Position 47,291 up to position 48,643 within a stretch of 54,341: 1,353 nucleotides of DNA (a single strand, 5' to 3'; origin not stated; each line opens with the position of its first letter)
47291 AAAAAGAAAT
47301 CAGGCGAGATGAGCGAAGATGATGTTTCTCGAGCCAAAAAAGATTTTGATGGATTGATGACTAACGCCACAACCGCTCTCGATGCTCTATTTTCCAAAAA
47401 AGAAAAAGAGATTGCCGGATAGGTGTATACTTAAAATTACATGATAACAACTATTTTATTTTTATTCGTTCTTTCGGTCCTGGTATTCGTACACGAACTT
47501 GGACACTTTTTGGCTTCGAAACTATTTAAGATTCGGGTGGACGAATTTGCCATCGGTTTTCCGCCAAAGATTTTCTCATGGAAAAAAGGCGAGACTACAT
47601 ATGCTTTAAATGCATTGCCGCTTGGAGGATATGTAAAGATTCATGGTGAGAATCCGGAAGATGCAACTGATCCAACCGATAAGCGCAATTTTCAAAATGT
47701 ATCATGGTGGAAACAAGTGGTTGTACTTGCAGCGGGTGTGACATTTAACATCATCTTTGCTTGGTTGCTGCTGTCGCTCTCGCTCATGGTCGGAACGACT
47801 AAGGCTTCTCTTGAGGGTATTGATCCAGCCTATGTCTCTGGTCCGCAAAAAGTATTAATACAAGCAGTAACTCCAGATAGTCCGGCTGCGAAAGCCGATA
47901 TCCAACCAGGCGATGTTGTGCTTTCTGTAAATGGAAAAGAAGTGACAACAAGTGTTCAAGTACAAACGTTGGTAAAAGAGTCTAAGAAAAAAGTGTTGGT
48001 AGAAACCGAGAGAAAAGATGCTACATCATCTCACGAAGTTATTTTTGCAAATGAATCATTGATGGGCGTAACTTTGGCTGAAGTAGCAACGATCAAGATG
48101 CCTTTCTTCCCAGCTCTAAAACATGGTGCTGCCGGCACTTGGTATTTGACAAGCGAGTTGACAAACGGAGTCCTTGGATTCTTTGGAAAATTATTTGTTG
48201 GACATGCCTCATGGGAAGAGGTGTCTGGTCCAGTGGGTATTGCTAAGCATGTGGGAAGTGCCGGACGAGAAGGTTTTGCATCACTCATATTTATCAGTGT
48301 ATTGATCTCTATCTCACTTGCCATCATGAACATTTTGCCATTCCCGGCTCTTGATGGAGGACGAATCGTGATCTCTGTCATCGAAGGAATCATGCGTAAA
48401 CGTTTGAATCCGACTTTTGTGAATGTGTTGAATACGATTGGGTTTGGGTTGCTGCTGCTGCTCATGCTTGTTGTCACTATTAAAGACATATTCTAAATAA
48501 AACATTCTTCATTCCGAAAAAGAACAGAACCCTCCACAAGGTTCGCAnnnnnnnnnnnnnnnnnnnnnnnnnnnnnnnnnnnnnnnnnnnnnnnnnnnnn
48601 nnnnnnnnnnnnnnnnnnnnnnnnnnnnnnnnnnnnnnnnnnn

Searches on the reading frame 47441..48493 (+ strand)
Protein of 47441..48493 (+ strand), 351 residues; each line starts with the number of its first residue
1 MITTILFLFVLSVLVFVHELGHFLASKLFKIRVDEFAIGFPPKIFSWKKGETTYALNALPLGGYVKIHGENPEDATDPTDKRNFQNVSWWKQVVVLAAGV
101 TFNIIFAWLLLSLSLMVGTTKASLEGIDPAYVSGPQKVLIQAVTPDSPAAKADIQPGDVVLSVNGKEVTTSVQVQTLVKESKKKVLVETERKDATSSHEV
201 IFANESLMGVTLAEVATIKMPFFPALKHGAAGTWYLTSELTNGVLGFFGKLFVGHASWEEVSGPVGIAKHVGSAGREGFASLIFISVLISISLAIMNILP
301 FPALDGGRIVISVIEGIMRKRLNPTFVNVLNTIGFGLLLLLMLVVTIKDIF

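Call 90: search_protein_families(library=pfam, proteins=[window:47441-48493:+], max_evalue=0.001)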
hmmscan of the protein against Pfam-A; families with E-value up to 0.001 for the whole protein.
window:47441-48493:+ (351 aa): 4 families
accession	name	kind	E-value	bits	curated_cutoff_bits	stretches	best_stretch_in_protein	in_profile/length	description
PF02163.28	Peptidase_M50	-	2e-58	197.8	27.2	1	7-341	2-221/221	Peptidase family M50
PF17820.7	PDZ_6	-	4.1e-12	46.1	27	1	140-187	2-50/54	PDZ domain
PF13180.12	PDZ_2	-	1.5e-10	41.7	27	1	137-200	13-78/80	PDZ domain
PF00595.29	PDZ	-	1.4e-08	35.4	23.2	1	136-187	25-78/81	PDZ domain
